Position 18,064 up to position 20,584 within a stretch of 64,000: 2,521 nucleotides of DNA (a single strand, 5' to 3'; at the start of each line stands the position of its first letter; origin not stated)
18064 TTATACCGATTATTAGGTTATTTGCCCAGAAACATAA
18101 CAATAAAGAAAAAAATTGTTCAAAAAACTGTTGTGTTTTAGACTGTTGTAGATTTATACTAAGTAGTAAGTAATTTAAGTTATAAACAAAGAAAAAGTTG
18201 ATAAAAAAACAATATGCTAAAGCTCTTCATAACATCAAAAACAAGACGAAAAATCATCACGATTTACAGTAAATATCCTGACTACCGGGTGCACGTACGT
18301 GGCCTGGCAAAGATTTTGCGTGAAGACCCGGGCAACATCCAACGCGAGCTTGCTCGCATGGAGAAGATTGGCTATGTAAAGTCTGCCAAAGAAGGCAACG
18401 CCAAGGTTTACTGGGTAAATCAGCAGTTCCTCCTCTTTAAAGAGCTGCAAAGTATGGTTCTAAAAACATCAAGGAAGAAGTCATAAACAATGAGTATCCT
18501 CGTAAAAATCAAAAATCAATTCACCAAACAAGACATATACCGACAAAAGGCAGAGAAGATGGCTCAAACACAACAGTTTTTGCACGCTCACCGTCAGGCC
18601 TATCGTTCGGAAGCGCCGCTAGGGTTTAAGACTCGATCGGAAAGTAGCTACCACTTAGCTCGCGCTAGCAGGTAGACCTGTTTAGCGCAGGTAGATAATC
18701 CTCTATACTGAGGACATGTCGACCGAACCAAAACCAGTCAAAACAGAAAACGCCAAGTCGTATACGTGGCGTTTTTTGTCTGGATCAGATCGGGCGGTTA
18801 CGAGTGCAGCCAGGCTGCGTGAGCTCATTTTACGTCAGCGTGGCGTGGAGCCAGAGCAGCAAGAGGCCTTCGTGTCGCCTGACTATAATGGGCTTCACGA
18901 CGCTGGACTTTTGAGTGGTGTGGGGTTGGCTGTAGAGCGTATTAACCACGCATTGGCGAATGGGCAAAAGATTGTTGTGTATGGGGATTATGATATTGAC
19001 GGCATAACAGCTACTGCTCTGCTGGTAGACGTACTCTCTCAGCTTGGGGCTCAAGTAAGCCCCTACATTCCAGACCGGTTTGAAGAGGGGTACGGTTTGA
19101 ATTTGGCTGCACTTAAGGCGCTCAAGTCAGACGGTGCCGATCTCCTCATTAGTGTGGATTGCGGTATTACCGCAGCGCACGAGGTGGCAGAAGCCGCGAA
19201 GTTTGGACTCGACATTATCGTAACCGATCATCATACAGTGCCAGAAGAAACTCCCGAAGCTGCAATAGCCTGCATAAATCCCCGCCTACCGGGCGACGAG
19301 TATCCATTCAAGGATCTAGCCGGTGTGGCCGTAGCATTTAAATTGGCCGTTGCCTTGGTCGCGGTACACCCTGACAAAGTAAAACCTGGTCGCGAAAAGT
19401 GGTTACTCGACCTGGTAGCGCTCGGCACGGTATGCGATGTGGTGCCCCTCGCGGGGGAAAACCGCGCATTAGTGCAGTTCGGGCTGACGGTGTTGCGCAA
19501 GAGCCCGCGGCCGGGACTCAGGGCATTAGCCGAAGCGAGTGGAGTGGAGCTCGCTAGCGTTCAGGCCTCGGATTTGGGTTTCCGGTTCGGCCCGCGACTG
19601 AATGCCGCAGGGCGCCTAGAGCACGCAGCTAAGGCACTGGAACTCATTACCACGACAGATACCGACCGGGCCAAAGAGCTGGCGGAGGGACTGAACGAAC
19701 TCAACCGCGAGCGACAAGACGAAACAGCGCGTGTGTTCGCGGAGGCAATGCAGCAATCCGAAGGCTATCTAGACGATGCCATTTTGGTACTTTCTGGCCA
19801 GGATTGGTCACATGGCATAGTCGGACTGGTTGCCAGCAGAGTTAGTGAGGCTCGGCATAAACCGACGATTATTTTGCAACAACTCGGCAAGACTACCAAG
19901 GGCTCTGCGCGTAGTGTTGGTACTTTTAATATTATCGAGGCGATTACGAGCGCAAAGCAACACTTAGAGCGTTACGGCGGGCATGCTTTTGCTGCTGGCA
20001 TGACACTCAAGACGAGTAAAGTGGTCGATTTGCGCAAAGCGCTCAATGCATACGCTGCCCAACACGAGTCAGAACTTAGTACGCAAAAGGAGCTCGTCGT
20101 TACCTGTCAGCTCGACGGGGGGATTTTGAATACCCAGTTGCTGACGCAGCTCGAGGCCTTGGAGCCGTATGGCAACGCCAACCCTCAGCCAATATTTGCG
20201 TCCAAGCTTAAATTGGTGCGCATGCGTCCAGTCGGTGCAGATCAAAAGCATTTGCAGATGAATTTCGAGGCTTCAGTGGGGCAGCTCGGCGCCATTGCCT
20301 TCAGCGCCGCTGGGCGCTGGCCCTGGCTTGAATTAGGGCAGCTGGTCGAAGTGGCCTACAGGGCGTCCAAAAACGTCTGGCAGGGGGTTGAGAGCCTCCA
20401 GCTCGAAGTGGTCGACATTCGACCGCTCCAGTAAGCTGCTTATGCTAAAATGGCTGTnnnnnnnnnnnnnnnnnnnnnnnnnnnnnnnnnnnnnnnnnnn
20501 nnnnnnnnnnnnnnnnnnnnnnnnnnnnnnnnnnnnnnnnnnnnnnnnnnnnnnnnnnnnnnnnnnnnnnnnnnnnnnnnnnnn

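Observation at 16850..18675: Zinc-ribbon / TM / pilin-like fusion protein with a divergently transcribed small wHTH regulator and repeat-containing AT-rich intergenic region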

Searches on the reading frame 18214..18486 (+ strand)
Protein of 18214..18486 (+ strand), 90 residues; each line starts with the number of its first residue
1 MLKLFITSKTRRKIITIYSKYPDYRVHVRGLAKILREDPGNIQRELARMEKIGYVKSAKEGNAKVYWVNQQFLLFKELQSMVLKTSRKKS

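Call 3: search_protein_families(library=pfam, proteins=[window:18214-18486:+], max_evalue=1)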
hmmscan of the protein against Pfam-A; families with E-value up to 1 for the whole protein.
window:18214-18486:+ (90 aa): 7 families
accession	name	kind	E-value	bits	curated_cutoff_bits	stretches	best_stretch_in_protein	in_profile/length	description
PF25212.1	HVO_A0114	-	7.5e-05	22.9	27.6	1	27-68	38-79/84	HVO_A0114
PF24033.1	DUF7342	-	0.0032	17.9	31.6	1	43-87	35-79/150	Family of unknown function (DUF7342)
PF01022.26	HTH_5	-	0.036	14.4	22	1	9-57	2-47/47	Bacterial regulatory protein, arsR family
PF03444.21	HrcA_DNA-bdg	-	0.062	13.4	21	1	13-58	12-56/79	Winged helix-turn-helix transcription repressor, HrcA DNA-binding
PF17191.10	RecG_wedge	-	0.067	13.2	23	1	10-74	37-95/162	RecG wedge domain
PF01325.25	Fe_dep_repress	-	0.13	12.9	26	1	26-61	23-58/60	Iron dependent repressor, N-terminal DNA binding domain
PF13412.12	HTH_24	-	0.14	12.2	21.9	1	9-56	3-48/48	Winged helix-turn-helix DNA-binding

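Call 4: search_protein_families(library=ncbifam, proteins=[window:18214-18486:+], max_evalue=1)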
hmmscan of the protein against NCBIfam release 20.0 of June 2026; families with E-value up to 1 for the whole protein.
window:18214-18486:+ (90 aa): 4 families
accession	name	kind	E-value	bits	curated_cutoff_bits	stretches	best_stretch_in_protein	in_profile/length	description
NF033788.1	HTH_metalloreg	subfamily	0.00043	20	55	1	8-71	10-71/77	metalloregulator ArsR/SmtB family transcription factor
TIGR01884.1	cas_HTH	subfamily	0.0061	16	60.2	1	25-60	156-191/202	CRISPR-associated CARF protein Csa3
NF045593.1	bilirub_TF_BilQ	equivalog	0.031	14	125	1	29-62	48-81/135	bilirubin utilization transcriptional regulator BilQ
NF008239.0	PRK11013.1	equivalog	0.088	11.8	288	1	31-80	24-73/309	LysR family transcriptional regulator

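Call 50: find_homologous_proteins(query=window:18214-18486:+, max_evalue=0.001)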
Query window:18214-18486:+ (90 aa): 632 proteins with E <= 0.001 among 634 candidates; the best 120 are listed.
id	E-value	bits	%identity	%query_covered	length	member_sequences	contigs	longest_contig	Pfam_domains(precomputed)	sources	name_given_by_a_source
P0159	2.5e-49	182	96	100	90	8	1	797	-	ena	-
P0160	1.5e-47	177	94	99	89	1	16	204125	-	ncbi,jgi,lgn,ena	-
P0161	5.3e-47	175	94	100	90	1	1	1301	-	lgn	-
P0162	6.6e-47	175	94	100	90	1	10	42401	-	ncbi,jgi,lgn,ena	jgi:predicted transcriptional regulator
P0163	7.7e-47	175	93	100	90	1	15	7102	-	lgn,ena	-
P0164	1.0e-46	174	93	100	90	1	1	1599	PF25212.3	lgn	-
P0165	1.5e-46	174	93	100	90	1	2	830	-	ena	-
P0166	2.2e-46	173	93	100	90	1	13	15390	-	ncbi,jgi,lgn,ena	jgi:predicted transcriptional regulator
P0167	1.0e-44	168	85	99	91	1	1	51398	-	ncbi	-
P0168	1.0e-44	168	84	99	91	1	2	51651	-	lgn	-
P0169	1.4e-44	167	84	99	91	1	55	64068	-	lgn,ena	-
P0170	1.5e-44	167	84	99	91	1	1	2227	-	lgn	-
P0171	2.0e-44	167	83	99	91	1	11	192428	-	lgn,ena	-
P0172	2.6e-44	166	84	99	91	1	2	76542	-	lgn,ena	-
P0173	2.0e-43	164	82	99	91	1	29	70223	-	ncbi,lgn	-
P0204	8.1e-40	152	74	100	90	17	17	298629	-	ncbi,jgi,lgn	-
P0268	7.5e-36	140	66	99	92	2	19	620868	PF25212.3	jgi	jgi:predicted transcriptional regulator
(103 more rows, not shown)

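Call 51: find_encoding_contigs(protein=P0268, flank=4000, max_places=2)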
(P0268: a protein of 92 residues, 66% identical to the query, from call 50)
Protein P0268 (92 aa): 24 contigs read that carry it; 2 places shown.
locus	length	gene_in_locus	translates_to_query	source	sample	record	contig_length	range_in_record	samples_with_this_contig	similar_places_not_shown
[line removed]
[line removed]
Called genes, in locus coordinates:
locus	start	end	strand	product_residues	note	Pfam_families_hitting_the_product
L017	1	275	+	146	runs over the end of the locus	-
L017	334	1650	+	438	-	PF21760:SecD_1st, PF22599:SecDF_P1_head, PF03176:MMPL, PF02355:SecD_SecF_C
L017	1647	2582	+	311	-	PF07549:Sec_GG, PF02355:SecD_SecF_C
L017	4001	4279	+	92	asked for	PF25212:HVO_A0114 (weak)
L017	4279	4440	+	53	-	-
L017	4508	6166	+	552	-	PF01368:DHH, PF02272:DHHA1, PF17768:RecJ_OB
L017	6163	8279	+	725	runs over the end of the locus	PF01966:HD (weak), PF13328:HD_4, PF04607:RelA_SpoT, PF02824:TGS, PF19296:RelA_AH, PF28438:RelA_RIS, PF01842:ACT, PF13291:ACT_4, +1 more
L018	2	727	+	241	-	?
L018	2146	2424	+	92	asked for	PF25212:HVO_A0114 (weak)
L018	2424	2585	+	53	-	-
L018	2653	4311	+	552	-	PF01368:DHH, PF02272:DHHA1, PF17768:RecJ_OB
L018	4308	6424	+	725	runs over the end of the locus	PF01966:HD (weak), PF13328:HD_4, PF04607:RelA_SpoT, PF02824:TGS, PF19296:RelA_AH, PF28438:RelA_RIS, PF01842:ACT, PF13291:ACT_4, +1 more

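Call 52: find_encoding_contigs(protein=P0204, flank=4000, max_places=2)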
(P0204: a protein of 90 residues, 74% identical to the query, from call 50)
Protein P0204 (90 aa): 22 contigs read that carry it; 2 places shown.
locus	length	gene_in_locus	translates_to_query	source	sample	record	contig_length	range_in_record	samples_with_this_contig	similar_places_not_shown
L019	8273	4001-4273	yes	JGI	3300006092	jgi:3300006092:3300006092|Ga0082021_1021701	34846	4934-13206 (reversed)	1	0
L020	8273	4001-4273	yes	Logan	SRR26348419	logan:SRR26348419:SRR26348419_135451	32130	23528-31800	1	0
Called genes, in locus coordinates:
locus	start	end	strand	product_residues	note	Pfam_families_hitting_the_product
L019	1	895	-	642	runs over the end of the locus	PF17764:PriA_3primeBD, PF00270:DEAD, PF04851:ResIII, PF22590:Cas3-like_C_2 (faint), PF18319:Zn_ribbon_PriA, PF00271:Helicase_C, PF18074:PriA_C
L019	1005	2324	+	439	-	PF21760:SecD_1st, PF22599:SecDF_P1_head, PF02355:SecD_SecF_C, PF03176:MMPL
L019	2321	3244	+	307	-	PF02355:SecD_SecF_C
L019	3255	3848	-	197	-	-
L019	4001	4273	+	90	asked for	-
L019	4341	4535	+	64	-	-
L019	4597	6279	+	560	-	PF01368:DHH, PF02272:DHHA1, PF17768:RecJ_OB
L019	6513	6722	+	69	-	PF01165:Ribosomal_S21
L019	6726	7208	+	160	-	PF09424:YqeY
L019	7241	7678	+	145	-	PF02130:YbeY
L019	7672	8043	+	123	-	PF01219:DAGK_prokar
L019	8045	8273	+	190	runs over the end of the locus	PF13671:AAA_33 (weak), PF00406:ADK, PF02223:Thymidylate_kin (faint), PF13207:AAA_17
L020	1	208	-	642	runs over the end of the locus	PF17764:PriA_3primeBD, PF00270:DEAD, PF04851:ResIII, PF22590:Cas3-like_C_2 (faint), PF18319:Zn_ribbon_PriA, PF00271:Helicase_C, PF18074:PriA_C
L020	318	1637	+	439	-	PF21760:SecD_1st, PF22599:SecDF_P1_head, PF02355:SecD_SecF_C, PF03176:MMPL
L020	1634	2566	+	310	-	PF02355:SecD_SecF_C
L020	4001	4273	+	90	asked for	-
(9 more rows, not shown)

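Call 58: find_related_loci(query=A4, collection=metagenome_contigs, flank=3500)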
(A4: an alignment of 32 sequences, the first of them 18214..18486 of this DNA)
Query A4 (90 aa) in metagenome_contigs; peptide patterns used: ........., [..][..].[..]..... (x = any residue, [..] = any of these).
149 stretches matched a pattern; 105 encode a relative of the query (tblastn E <= 1e-3); the best 80 are kept; 80 distinct loci.
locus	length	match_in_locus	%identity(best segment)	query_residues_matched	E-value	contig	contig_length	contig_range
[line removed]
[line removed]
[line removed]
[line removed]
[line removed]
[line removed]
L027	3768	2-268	75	2-90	5e-46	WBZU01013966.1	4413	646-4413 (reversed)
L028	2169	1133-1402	74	1-90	3e-46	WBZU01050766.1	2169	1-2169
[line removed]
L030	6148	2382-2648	75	1-89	2e-45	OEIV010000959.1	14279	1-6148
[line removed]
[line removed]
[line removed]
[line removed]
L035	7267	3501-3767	76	1-89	1e-44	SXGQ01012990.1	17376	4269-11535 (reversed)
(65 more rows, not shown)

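Call 74: search_solved_structures(query=A4, max_evalue=0.1)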
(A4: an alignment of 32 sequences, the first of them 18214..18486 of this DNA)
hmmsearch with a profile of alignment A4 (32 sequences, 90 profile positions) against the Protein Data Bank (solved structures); distinct sequences matched with E-value up to 0.1: 0.

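Call 83: search_protein_families(library=padloc, proteins=[window:18214-18486:+], max_evalue=0.1)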
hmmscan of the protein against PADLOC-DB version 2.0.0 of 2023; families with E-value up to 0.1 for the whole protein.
window:18214-18486:+ (90 aa): 10 families
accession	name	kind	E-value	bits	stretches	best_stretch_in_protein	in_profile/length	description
PDLC04368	PDC-M05A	-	3.1e-16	57.8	1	6-86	10-90/201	-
PDLC04372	PDC-M05A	-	4.3e-08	31.6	1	38-85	11-58/167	-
PDLC01268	CasR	-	0.00046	18.2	1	25-61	137-173/179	"CAS-I,CAS-II,CAS-III,CAS-IV,CAS-V,CAS-VI; associated_signaling"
PDLC04371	PDC-M05A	-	0.00055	17.6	1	7-65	29-87/211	-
PDLC01434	CasR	-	0.00091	17.1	1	23-62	139-178/191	"CAS-I,CAS-II,CAS-III,CAS-IV,CAS-V,CAS-VI; associated_signaling"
PDLC04369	PDC-M05A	-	0.0013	16.4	1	10-81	14-84/201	-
PDLC01879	CARF3--CARF_TM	-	0.0015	16.2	1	25-70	170-211/222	-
PDLC01848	CARF3--CARF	-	0.0021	15.8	1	8-59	133-183/197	-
PDLC01044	Csa3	-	0.0049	14.8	1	8-63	132-184/194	Type I-A associated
PDLC01857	CARF3--CARF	-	0.035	11.7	1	23-83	141-197/201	-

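Call 84: search_protein_families(library=phrogs, proteins=[window:18214-18486:+], max_evalue=0.1)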
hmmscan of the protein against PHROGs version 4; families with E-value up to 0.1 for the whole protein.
window:18214-18486:+ (90 aa): 5 families
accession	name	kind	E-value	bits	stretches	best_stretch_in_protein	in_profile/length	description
phrog_1456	-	DNA, RNA and nucleotide metabolism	0.01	15.9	1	7-76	27-95/365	DNA binding protein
phrog_4707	-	DNA, RNA and nucleotide metabolism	0.024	15.1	1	14-79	37-103/409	replication initiation protein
phrog_1368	-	transcription regulation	0.036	14.9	1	30-62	32-64/101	transcriptional regulator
phrog_18520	-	unknown function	0.084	14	1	24-81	23-80/114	-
phrog_11961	-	unknown function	0.093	13.4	1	6-58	36-87/150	-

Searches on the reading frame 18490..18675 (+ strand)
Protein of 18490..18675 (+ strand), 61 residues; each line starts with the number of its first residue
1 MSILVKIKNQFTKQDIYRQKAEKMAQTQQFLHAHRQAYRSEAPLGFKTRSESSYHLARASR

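Call 3: search_protein_families(library=pfam, proteins=[window:18490-18675:+], max_evalue=1)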
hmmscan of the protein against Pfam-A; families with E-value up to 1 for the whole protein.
window:18490-18675:+ (61 aa): 1 family
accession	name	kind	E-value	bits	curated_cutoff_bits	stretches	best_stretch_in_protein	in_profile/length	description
PF12104.13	Tcell_CD4_C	-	0.031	14.4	20.6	1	18-33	1-16/28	T cell CD4 receptor C terminal region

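Call 4: search_protein_families(library=ncbifam, proteins=[window:18490-18675:+], max_evalue=1)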
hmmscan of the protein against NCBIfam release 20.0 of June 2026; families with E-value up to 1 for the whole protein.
window:18490-18675:+ (61 aa): 0 families

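Call 83: search_protein_families(library=padloc, proteins=[window:18490-18675:+], max_evalue=0.1)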
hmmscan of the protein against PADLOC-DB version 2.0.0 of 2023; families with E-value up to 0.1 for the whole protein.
window:18490-18675:+ (61 aa): 0 families

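Call 84: search_protein_families(library=phrogs, proteins=[window:18490-18675:+], max_evalue=0.1)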
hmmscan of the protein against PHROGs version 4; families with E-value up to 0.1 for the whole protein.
window:18490-18675:+ (61 aa): 0 families

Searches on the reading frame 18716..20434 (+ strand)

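Call 3: search_protein_families(library=pfam, proteins=[window:18716-20434:+], max_evalue=1)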
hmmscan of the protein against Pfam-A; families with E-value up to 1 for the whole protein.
window:18716-20434:+ (572 aa): 4 families
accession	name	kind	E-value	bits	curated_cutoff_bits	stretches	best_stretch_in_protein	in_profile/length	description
PF01368.27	DHH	-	5.2e-26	91.8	28.1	1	85-238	1-125/125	DHH family, N-terminal domain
PF17768.7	RecJ_OB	-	6.2e-23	81.4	27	1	466-567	5-107/107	RecJ OB domain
PF02272.25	DHHA1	-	1.8e-12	48.1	25.9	1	355-448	3-101/102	DHHA1 domain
PF01751.28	Toprim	-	0.12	13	23.1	0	72-110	45-83/96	Toprim domain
